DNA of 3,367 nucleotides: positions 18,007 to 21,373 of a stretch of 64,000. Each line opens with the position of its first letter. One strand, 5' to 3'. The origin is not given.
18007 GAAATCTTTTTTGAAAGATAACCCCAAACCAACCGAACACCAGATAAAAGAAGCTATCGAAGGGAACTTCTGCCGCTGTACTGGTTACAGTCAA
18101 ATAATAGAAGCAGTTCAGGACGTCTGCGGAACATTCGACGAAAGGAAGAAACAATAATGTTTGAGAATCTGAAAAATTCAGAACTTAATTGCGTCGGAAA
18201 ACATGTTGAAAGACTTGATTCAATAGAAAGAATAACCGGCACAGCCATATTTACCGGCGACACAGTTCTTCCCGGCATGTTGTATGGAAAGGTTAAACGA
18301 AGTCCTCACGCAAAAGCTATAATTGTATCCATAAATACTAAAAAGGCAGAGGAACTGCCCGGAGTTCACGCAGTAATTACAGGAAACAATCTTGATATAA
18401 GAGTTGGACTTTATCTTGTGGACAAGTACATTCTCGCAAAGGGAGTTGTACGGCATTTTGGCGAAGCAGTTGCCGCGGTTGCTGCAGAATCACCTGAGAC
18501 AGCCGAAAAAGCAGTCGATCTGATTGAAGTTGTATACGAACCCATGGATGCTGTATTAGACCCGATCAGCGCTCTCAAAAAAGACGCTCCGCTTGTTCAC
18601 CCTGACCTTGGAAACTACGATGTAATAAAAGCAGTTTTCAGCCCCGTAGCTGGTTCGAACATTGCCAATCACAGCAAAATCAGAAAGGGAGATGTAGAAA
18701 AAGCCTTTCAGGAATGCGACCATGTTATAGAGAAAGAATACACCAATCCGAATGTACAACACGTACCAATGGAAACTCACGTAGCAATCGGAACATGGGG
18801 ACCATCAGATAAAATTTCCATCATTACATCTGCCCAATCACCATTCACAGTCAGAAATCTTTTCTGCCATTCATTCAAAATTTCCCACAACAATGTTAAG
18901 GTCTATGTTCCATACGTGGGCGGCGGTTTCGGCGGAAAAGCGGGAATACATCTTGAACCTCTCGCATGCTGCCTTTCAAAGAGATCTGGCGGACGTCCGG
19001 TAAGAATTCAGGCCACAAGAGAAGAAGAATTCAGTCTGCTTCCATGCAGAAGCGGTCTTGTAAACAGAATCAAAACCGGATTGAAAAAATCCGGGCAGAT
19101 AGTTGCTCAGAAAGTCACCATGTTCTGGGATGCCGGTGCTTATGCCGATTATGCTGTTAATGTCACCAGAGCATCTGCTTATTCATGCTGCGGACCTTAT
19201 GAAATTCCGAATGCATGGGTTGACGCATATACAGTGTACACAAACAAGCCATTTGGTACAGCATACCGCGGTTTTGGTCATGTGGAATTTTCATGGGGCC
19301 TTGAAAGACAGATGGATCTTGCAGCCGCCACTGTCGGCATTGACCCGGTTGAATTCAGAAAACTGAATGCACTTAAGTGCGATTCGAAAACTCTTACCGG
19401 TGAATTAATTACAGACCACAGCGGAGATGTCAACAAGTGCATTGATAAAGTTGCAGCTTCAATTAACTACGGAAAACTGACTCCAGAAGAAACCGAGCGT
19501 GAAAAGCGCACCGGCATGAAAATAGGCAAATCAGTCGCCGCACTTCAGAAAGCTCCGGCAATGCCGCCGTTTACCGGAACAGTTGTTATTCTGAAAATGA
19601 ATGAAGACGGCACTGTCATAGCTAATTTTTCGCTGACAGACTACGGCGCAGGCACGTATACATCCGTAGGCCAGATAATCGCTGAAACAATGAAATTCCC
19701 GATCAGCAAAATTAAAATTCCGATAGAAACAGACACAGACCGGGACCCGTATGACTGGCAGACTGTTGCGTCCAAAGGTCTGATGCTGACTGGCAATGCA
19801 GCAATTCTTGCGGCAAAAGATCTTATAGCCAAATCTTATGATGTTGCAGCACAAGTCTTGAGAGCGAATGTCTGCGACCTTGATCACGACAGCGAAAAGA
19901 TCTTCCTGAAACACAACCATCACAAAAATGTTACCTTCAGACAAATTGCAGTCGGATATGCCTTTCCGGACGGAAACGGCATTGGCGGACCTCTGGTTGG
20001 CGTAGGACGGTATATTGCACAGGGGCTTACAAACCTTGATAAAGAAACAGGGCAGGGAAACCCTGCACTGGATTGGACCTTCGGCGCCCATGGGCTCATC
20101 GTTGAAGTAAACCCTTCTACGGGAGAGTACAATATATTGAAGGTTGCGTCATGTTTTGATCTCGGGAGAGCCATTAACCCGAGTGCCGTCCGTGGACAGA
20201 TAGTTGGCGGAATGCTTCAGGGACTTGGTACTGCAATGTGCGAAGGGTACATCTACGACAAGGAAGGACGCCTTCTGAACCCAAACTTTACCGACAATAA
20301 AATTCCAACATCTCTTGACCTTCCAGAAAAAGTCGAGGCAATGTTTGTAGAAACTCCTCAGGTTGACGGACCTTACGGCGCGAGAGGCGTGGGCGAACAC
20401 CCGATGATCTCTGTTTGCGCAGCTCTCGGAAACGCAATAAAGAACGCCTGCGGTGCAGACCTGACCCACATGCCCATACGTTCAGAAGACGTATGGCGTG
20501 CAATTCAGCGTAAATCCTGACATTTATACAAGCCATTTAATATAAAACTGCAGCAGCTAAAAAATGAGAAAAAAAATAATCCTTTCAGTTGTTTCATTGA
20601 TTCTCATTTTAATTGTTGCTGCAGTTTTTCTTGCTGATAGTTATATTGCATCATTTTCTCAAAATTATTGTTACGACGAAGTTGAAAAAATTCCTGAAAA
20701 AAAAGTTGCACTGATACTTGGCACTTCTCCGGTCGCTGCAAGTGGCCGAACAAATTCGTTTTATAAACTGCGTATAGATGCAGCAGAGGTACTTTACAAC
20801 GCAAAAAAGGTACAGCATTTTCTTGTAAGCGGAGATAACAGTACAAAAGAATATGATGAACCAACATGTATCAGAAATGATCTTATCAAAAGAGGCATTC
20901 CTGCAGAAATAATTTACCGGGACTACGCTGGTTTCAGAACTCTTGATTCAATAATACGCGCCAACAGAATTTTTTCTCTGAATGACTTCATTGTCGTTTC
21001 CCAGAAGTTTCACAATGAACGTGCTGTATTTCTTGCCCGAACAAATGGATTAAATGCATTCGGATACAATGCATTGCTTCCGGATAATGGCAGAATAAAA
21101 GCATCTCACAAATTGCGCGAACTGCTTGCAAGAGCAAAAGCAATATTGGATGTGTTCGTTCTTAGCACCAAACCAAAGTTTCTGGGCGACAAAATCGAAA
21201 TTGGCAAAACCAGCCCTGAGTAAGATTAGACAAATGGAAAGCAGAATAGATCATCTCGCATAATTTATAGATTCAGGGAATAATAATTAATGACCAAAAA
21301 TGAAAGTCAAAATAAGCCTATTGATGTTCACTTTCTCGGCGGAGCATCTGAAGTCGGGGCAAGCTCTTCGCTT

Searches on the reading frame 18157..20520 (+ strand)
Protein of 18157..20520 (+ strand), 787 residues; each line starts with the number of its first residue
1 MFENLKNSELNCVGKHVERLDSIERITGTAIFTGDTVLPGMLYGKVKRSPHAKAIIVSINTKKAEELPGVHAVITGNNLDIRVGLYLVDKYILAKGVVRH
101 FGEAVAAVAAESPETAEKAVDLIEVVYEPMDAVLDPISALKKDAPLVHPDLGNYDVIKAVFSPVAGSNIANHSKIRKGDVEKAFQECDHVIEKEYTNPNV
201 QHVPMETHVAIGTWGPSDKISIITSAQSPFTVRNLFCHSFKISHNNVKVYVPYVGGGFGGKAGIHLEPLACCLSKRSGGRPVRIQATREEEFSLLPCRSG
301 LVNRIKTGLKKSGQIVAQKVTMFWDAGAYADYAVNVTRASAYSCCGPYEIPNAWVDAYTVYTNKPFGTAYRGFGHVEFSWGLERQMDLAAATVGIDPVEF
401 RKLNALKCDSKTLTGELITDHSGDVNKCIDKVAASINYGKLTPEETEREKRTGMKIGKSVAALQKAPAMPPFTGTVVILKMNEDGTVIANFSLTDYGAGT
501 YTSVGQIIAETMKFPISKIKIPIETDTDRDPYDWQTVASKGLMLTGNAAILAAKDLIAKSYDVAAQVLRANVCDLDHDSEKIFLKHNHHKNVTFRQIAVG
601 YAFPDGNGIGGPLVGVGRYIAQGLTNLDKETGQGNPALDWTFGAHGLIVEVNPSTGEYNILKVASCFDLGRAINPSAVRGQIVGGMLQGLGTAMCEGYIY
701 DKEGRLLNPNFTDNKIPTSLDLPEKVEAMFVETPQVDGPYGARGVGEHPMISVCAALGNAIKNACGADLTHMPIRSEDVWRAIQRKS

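Call 4: search_protein_families(library=pfam, proteins=[window:18157-20520:+], max_evalue=0.01)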
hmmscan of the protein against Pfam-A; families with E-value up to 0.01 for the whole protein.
window:18157-20520:+ (787 aa): 3 families
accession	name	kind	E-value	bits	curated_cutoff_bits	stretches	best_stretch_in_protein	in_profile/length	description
PF02738.23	MoCoBD_1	-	1.7e-74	250.5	27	1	166-405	6-244/244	Molybdopterin cofactor-binding domain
PF20256.3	MoCoBD_2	-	2.7e-65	221.1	27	1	432-723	2-283/283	Molybdopterin cofactor-binding domain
PF01315.27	Ald_Xan_dh_C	-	2.3e-25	89.5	31.3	1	27-129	1-108/110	Aldehyde oxidase and xanthine dehydrogenase, a/b hammerhead domain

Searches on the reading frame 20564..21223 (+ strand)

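Call 23: search_protein_families(library=pfam, proteins=[window:20564-21223:+], max_evalue=0.0001)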
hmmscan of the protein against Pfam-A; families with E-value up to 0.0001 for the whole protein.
window:20564-21223:+ (219 aa): 1 family
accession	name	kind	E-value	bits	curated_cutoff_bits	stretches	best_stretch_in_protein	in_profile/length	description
PF02698.23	DUF218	-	1.2e-15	58.1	27.6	1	48-182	2-122/133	DUF218 domain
